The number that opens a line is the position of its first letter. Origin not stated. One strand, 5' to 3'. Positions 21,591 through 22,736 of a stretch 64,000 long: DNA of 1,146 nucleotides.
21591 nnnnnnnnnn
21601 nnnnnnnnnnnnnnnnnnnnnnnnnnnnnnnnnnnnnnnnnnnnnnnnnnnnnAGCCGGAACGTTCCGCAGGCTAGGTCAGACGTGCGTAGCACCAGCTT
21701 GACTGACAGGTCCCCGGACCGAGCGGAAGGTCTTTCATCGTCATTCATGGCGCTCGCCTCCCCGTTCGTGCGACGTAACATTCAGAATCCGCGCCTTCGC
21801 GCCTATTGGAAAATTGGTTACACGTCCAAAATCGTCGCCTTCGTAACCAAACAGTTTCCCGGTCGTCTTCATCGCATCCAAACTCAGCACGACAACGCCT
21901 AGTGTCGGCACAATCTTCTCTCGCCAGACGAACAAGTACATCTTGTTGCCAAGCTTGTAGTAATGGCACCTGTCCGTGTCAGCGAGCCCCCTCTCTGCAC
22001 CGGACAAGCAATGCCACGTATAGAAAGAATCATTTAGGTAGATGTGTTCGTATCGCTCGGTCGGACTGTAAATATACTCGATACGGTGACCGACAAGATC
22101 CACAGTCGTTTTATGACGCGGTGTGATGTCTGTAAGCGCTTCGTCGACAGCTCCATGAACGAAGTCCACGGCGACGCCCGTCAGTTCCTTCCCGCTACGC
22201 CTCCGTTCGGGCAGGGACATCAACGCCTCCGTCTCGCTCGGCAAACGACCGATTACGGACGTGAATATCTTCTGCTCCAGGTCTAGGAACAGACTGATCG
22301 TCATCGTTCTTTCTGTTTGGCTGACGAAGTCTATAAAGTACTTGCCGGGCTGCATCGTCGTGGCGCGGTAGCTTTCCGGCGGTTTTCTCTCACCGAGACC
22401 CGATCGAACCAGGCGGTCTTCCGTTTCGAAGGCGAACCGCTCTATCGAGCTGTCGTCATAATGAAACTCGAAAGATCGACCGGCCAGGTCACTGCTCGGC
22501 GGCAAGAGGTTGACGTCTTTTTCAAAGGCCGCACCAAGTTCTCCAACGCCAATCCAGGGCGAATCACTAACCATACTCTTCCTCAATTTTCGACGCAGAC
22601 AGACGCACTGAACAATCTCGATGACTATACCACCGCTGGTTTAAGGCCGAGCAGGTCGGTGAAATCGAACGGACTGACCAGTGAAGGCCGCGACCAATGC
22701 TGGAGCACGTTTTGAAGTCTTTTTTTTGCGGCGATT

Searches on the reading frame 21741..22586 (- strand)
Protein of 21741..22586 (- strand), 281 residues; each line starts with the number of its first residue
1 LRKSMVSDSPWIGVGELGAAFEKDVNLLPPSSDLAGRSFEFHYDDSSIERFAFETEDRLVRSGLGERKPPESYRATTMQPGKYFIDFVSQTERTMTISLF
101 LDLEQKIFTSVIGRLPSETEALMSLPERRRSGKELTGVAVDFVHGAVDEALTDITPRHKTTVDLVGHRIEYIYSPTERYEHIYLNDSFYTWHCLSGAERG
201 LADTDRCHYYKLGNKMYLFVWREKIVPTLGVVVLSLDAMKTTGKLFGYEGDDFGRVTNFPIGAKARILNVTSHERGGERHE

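Call 7: search_protein_families(library=pfam, proteins=[window:21741-22586:-], max_evalue=0.001)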
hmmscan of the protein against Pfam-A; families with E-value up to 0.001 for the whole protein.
window:21741-22586:- (281 aa): 3 families
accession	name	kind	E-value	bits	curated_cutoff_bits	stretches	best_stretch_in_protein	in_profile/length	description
PF17409.8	MoaF_C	-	5.7e-49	165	22.1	1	158-271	1-113/113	MoaF C-terminal domain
PF10703.15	MoaF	-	6.5e-23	81.1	23.3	1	10-116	2-107/108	MoaF N-terminal domain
PF22036.2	MoaF_like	-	0.00015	22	27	0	165-224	1-59/94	MoaF-like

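Call 39: search_protein_families(library=ncbifam, proteins=[window:21741-22586:-], max_evalue=1e-10)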
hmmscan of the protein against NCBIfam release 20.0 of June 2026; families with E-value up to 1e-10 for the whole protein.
window:21741-22586:- (281 aa): 0 families
